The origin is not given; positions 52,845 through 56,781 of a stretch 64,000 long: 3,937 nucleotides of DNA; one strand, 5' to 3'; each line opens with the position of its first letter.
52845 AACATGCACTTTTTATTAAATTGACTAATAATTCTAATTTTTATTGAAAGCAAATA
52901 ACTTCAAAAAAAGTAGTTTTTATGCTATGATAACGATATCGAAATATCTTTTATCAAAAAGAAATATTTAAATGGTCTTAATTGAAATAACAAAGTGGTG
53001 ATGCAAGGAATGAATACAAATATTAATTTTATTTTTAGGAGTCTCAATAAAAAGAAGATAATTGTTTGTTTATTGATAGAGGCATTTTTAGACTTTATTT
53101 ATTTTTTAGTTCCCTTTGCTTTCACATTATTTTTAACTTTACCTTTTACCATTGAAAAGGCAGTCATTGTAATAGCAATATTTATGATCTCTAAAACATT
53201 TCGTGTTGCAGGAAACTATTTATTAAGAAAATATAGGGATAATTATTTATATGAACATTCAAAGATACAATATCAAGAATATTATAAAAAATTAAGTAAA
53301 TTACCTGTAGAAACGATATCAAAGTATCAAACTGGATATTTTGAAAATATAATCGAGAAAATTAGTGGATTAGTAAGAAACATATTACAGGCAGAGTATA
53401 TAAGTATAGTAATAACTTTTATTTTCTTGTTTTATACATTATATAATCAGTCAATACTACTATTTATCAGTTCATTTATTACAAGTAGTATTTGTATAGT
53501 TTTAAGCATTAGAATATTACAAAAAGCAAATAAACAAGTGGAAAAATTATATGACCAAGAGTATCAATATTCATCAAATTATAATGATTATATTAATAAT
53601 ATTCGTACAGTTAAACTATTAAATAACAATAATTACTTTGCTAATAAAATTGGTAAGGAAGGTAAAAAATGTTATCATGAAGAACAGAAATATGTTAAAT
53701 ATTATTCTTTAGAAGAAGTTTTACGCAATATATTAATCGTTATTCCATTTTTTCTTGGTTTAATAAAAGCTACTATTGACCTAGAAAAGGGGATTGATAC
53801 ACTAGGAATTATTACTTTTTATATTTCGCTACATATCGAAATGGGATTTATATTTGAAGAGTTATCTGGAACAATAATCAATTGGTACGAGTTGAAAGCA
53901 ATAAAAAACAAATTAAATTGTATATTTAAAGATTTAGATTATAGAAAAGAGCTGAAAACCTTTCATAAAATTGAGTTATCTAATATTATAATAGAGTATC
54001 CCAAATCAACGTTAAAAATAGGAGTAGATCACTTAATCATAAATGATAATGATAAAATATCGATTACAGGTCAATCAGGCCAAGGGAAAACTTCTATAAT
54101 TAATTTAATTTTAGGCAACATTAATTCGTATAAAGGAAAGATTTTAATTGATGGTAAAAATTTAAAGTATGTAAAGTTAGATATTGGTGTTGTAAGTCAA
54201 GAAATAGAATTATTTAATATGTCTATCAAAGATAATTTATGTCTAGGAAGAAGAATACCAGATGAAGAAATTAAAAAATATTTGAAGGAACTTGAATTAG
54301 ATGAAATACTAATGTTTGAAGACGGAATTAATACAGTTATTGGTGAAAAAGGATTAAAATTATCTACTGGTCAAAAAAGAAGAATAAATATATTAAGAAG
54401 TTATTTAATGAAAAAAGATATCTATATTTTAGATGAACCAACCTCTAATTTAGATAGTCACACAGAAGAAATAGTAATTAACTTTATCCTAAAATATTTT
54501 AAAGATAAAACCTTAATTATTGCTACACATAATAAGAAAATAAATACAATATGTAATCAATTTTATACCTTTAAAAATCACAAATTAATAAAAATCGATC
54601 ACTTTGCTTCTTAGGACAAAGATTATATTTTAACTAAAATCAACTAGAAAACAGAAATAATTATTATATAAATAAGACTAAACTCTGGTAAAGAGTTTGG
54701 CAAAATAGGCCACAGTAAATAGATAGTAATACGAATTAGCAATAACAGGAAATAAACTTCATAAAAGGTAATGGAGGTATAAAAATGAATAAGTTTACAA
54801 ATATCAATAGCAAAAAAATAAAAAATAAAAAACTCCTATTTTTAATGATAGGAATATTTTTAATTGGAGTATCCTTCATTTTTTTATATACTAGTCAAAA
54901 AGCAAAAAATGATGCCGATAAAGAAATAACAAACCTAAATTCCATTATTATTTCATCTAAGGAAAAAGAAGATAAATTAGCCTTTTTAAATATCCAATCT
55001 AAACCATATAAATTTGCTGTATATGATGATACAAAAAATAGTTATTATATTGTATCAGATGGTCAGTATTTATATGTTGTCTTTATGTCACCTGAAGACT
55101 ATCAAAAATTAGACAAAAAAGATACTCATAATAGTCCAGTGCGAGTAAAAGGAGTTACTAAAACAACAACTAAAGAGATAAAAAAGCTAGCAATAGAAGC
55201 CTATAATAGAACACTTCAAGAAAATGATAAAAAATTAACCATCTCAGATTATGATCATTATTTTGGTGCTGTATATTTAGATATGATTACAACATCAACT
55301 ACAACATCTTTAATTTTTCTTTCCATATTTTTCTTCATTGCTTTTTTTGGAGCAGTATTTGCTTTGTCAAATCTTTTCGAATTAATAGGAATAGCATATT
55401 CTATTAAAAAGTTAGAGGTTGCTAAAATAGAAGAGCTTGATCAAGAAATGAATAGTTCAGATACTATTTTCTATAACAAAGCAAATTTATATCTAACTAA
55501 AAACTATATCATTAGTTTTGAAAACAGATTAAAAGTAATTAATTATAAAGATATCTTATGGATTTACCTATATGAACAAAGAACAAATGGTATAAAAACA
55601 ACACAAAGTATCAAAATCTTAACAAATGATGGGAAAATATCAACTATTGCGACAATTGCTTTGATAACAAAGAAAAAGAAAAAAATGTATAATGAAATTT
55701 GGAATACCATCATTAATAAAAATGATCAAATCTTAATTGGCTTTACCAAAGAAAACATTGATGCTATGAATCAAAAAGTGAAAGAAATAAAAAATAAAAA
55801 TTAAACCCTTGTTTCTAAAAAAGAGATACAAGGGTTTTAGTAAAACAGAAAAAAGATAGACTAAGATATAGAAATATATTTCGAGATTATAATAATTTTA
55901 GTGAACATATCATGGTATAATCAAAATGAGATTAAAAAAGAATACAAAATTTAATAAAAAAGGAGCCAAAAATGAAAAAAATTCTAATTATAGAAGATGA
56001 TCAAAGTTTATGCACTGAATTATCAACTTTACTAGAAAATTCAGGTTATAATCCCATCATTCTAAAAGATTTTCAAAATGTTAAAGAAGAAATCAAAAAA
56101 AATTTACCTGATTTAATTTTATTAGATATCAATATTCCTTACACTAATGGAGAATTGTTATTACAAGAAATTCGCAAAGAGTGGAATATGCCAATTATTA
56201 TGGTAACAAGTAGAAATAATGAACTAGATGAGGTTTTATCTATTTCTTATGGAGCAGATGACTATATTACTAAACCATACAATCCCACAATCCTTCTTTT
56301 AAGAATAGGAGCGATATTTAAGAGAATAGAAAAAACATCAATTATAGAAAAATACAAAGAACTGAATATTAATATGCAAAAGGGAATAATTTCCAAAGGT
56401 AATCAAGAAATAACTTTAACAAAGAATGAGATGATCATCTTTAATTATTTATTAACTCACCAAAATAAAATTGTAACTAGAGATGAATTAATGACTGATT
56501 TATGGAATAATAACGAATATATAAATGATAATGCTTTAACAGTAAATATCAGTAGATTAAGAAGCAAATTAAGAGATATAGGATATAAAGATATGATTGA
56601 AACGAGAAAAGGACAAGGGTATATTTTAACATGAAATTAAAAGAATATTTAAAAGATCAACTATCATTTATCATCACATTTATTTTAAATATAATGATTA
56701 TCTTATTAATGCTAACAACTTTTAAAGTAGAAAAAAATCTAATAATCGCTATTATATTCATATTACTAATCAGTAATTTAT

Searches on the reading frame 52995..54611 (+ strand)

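Call 19: search_protein_families(library=pfam, proteins=[window:52995-54611:+], max_evalue=0.01)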
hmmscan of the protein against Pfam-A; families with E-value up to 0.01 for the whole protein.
window:52995-54611:+ (539 aa): 5 families
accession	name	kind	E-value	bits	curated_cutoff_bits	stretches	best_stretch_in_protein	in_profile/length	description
PF00005.33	ABC_tran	-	6.5e-24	85.5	25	1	347-484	6-137/137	ABC transporter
PF00664.28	ABC_membrane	-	5.7e-08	33.2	28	1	23-279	2-266/274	ABC transporter transmembrane region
PF13304.12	AAA_21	-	0.0005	20.7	27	1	456-513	238-299/304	AAA domain, putative AbiEii toxin, Type IV TA system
PF02463.25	SMC_N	-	0.004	17.1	40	0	319-527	135-212/220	RecF/RecN/SMC N terminal domain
PF03193.22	RsgA_GTPase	-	0.0095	16.2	30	0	310-381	66-135/174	RsgA GTPase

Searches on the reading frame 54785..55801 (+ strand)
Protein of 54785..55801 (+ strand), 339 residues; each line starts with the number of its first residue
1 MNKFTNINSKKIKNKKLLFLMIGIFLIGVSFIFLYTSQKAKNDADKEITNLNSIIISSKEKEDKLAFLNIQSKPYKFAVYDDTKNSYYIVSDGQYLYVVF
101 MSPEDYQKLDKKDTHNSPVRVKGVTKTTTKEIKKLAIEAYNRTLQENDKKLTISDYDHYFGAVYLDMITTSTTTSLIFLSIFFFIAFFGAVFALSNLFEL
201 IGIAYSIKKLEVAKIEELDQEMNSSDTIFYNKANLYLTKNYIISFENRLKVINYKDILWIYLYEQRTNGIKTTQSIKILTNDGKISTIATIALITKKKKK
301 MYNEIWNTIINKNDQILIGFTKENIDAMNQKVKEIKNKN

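Call 19: search_protein_families(library=pfam, proteins=[window:54785-55801:+], max_evalue=0.01)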
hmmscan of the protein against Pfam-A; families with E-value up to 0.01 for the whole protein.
window:54785-55801:+ (339 aa): 1 family
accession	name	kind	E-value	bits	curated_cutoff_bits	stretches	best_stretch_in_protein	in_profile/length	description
PF22937.1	PDXDC1-like_cen2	-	0.0052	17.3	29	0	124-172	36-83/104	PDXDC1-like second central domain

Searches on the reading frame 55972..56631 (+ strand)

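Call 19: search_protein_families(library=pfam, proteins=[window:55972-56631:+], max_evalue=0.01)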
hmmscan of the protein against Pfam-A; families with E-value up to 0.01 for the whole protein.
window:55972-56631:+ (220 aa): 3 families
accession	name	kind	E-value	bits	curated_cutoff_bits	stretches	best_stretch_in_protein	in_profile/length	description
PF00072.30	Response_reg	-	1.1e-22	80.7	30.2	1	4-111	1-109/111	Response regulator receiver domain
PF00486.34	Trans_reg_C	-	4.3e-22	78.4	26.2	1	144-219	1-77/77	Transcriptional regulatory protein, C terminal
PF06490.17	FleQ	-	0.0025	18.6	22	1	3-84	1-81/108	Flagellar regulatory protein FleQ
